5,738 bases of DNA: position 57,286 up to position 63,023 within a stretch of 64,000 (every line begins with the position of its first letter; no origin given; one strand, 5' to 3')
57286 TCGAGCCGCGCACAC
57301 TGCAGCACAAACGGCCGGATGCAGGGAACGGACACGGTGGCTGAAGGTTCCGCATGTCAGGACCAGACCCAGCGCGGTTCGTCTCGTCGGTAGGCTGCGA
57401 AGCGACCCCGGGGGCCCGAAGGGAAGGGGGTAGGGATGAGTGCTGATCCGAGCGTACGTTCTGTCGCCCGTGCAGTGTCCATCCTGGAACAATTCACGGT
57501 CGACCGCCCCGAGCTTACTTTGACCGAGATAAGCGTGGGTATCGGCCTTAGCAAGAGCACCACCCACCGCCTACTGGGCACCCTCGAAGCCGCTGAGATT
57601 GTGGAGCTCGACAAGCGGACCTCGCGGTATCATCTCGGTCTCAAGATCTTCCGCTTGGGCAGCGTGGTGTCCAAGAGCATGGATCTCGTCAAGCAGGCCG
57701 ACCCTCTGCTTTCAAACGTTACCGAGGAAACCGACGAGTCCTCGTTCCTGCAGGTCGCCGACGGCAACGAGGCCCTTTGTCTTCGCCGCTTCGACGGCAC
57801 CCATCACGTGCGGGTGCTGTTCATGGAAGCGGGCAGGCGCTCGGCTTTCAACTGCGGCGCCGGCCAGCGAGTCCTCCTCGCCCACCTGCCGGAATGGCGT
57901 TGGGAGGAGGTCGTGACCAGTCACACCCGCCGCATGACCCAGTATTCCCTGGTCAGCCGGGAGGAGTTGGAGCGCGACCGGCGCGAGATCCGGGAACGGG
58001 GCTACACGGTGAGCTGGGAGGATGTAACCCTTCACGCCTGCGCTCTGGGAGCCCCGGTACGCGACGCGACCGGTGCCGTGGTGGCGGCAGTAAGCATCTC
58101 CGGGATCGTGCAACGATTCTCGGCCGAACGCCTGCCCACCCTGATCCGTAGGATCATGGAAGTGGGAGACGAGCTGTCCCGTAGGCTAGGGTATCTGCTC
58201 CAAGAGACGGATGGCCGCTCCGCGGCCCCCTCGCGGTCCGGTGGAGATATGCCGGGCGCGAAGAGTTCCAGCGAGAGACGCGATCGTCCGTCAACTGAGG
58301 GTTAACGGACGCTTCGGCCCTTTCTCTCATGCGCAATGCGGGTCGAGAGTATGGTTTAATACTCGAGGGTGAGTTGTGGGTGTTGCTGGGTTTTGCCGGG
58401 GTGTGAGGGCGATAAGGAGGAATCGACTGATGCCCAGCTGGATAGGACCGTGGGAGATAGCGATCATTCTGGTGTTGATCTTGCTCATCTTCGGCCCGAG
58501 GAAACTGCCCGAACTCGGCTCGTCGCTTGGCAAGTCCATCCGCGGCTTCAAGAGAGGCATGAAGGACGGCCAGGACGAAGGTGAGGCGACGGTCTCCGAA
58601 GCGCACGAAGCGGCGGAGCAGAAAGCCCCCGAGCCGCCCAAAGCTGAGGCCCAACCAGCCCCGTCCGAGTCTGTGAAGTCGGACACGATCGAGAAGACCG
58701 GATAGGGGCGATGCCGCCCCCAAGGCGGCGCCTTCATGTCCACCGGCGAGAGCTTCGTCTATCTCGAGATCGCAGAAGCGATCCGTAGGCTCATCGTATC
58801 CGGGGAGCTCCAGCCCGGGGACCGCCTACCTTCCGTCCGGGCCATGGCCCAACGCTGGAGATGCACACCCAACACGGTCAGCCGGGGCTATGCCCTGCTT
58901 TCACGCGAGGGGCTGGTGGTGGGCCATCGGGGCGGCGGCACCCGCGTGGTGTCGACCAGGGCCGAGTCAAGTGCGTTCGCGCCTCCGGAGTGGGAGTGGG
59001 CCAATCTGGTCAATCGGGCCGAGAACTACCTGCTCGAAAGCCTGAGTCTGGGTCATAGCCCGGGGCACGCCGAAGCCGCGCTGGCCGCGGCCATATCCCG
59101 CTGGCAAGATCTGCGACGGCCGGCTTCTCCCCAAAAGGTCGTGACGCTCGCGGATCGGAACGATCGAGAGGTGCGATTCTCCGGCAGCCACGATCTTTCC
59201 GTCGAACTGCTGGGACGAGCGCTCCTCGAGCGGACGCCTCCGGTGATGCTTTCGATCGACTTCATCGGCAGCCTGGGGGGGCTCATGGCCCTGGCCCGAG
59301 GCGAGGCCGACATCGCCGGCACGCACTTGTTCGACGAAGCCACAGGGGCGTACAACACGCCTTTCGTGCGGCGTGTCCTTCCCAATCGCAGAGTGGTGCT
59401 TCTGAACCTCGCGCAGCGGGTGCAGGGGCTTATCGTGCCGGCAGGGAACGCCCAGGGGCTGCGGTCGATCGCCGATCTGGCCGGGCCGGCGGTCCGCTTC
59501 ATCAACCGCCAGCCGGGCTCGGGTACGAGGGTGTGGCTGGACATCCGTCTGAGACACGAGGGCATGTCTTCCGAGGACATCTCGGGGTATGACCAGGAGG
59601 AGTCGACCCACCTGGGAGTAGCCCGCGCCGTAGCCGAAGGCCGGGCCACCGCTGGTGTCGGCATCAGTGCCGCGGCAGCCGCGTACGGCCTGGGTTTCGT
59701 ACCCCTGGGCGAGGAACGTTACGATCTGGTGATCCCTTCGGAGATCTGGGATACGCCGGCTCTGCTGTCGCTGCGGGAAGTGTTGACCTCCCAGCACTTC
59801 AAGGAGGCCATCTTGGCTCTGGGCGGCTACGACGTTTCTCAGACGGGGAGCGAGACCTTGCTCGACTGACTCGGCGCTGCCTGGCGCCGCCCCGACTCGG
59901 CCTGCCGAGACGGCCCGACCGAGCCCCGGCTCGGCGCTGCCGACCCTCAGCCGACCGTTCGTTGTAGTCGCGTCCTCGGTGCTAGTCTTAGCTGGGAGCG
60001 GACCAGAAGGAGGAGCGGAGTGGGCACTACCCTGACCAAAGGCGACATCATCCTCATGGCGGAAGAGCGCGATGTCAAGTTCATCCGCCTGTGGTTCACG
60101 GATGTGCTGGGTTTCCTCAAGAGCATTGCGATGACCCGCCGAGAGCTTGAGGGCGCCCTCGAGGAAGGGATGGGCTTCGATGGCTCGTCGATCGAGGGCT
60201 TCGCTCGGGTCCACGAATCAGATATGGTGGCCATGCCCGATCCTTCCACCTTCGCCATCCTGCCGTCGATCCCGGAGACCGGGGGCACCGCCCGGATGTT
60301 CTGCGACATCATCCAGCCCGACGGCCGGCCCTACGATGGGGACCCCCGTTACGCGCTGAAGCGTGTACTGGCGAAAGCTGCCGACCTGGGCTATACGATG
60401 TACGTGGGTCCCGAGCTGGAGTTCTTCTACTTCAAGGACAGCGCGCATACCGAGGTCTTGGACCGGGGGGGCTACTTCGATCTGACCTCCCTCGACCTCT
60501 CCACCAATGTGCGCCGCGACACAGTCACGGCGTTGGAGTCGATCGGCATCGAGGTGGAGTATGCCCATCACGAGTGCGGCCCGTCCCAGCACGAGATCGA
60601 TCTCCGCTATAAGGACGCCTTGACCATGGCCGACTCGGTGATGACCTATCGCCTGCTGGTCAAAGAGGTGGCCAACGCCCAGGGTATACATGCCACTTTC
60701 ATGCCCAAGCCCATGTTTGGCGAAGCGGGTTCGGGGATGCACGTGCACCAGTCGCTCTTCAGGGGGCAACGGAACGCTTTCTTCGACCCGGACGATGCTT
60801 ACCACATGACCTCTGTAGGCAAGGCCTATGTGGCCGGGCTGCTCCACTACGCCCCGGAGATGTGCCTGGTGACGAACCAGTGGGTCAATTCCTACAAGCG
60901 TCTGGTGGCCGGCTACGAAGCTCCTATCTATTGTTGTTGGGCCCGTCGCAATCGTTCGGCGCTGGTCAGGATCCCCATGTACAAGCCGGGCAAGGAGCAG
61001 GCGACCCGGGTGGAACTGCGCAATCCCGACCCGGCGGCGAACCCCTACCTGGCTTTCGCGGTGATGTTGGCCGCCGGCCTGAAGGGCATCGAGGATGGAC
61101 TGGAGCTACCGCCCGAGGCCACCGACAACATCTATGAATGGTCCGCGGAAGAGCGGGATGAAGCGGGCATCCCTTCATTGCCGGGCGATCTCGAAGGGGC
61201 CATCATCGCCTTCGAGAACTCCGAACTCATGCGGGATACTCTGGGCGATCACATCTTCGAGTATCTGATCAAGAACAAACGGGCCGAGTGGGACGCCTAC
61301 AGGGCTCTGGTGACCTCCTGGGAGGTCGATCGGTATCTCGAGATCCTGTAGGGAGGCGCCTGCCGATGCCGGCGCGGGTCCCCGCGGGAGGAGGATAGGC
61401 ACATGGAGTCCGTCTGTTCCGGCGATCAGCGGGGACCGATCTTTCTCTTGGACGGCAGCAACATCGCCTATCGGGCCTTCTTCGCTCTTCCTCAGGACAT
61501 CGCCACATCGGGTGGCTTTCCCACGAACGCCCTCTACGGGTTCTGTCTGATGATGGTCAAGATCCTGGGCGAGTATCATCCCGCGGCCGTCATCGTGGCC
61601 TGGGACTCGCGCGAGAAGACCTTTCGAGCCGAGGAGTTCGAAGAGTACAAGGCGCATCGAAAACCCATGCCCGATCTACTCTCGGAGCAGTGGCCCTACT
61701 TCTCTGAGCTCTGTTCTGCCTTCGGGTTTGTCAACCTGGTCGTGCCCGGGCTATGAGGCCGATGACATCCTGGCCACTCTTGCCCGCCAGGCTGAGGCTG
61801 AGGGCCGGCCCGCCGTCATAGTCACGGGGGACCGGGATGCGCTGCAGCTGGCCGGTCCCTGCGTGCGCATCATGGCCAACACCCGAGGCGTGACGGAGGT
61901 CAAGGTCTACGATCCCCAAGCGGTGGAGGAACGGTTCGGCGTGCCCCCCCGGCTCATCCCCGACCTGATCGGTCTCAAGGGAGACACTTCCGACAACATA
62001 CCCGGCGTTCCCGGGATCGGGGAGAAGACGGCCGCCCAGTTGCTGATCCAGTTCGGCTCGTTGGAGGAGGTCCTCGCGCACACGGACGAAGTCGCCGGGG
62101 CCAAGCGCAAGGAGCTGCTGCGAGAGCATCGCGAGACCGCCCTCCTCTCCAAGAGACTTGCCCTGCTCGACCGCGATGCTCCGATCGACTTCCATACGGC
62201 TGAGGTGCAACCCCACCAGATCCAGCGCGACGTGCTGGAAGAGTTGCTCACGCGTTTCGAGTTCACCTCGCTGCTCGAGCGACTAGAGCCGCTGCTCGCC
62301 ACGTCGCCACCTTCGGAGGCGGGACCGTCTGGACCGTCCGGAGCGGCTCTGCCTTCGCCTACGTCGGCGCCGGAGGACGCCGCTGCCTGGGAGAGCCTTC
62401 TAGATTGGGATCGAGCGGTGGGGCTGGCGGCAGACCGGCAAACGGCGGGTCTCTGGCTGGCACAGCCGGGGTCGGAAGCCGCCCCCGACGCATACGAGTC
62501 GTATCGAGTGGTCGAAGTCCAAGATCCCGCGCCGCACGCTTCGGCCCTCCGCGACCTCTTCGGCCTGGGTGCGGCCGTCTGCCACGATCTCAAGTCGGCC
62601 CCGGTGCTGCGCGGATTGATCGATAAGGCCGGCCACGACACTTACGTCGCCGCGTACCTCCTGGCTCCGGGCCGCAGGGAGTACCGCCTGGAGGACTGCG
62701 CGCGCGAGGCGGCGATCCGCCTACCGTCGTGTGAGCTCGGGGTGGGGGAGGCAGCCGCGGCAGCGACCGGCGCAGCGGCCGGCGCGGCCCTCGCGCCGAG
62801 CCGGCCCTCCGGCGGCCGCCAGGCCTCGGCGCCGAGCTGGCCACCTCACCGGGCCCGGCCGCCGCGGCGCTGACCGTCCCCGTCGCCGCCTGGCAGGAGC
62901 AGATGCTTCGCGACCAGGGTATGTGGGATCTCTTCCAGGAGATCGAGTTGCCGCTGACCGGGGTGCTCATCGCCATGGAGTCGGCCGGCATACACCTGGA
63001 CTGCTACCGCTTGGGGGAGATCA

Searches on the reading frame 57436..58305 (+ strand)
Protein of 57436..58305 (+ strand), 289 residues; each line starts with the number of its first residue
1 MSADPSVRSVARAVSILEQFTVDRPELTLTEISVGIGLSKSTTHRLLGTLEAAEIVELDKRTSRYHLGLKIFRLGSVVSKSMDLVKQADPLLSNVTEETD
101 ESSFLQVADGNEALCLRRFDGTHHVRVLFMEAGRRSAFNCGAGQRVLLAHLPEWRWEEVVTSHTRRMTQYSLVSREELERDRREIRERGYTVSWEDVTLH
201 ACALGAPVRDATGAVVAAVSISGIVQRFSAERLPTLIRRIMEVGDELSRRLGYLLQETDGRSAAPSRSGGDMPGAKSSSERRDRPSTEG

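Call 29: search_protein_families(library=pfam, proteins=[window:57436-58305:+], max_evalue=0.001)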
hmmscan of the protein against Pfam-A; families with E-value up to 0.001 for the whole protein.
window:57436-58305:+ (289 aa): 5 families
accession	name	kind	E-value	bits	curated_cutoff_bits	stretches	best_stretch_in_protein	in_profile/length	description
PF01614.24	IclR_C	-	5.9e-29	101.3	24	1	80-249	5-174/174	Bacterial transcriptional regulator IclR C-terminal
PF09339.16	HTH_IclR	-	6.7e-15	55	22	1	9-59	1-51/52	IclR helix-turn-helix domain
PF12802.13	MarR_2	-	1.3e-05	25.7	27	1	22-58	15-52/61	MarR family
PF01047.28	MarR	-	0.00043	20.6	24.6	0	24-57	15-48/59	MarR family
PF13412.12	HTH_24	-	0.00044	20.2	21.9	0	24-57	15-48/48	Winged helix-turn-helix DNA-binding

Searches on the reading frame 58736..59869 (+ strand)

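Call 29: search_protein_families(library=pfam, proteins=[window:58736-59869:+], max_evalue=0.001)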
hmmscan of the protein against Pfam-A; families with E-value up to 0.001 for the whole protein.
window:58736-59869:+ (377 aa): 3 families
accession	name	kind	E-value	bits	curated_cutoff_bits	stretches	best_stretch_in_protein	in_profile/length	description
PF12727.12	PBP_like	-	8.6e-71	237.5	27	1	164-350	4-192/193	PBP superfamily domain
PF00392.27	GntR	-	1.4e-14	53.9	27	1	9-71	2-64/64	Bacterial regulatory proteins, gntR family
PF12974.12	Phosphonate-bd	-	6.4e-05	22.9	27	1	232-317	89-170/242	ABC transporter, phosphonate, periplasmic substrate-binding protein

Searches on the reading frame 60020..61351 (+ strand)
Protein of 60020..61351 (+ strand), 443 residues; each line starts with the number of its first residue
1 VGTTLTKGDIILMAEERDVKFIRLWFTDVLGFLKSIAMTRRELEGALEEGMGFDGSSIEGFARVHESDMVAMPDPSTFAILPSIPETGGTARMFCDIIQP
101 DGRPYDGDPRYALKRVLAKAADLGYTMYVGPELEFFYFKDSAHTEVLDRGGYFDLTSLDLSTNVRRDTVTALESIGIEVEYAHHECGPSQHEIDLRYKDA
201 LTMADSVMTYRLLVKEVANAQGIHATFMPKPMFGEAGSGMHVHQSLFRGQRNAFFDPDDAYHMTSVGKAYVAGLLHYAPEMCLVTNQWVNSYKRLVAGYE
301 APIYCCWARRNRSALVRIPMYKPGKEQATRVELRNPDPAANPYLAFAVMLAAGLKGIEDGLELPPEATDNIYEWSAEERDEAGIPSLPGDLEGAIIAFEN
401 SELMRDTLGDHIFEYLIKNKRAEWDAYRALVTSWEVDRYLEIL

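Call 29: search_protein_families(library=pfam, proteins=[window:60020-61351:+], max_evalue=0.001)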
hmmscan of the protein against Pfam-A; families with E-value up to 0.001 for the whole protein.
window:60020-61351:+ (443 aa): 3 families
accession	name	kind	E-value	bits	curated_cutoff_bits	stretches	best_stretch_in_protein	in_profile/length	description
PF00120.29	Gln-synt_C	-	3e-126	421.6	24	1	107-439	2-344/344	Glutamine synthetase, catalytic domain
PF03951.24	Gln-synt_N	-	8.8e-30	102.6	33.4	1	18-100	1-82/82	Glutamine synthetase, beta-Grasp domain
PF16952.10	Gln-synt_N_2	-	0.00051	20.3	35.7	0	12-105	8-112/112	Glutamine synthetase N-terminal domain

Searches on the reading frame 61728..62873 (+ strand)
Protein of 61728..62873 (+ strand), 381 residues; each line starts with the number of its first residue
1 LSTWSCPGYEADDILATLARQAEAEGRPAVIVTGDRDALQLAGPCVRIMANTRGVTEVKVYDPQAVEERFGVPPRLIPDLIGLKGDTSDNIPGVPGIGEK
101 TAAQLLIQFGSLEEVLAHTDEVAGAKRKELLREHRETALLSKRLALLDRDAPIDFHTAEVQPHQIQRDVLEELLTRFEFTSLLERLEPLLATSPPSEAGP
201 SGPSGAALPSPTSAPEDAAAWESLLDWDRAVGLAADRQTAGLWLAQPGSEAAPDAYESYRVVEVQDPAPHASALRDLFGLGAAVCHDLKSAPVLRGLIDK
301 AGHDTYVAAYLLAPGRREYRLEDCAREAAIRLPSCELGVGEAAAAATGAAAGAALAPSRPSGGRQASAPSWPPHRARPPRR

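Call 29: search_protein_families(library=pfam, proteins=[window:61728-62873:+], max_evalue=0.001)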
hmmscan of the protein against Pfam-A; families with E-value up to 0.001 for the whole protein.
window:61728-62873:+ (381 aa): 2 families
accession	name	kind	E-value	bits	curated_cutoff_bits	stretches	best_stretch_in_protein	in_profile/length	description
PF01367.25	5_3_exonuc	-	1.9e-31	108.8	40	1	72-167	1-96/97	5'-3' exonuclease, C-terminal SAM fold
PF02739.22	5_3_exonuc_N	-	4.9e-16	59.3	34.3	1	3-71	99-164/164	5'-3' exonuclease, N-terminal resolvase-like domain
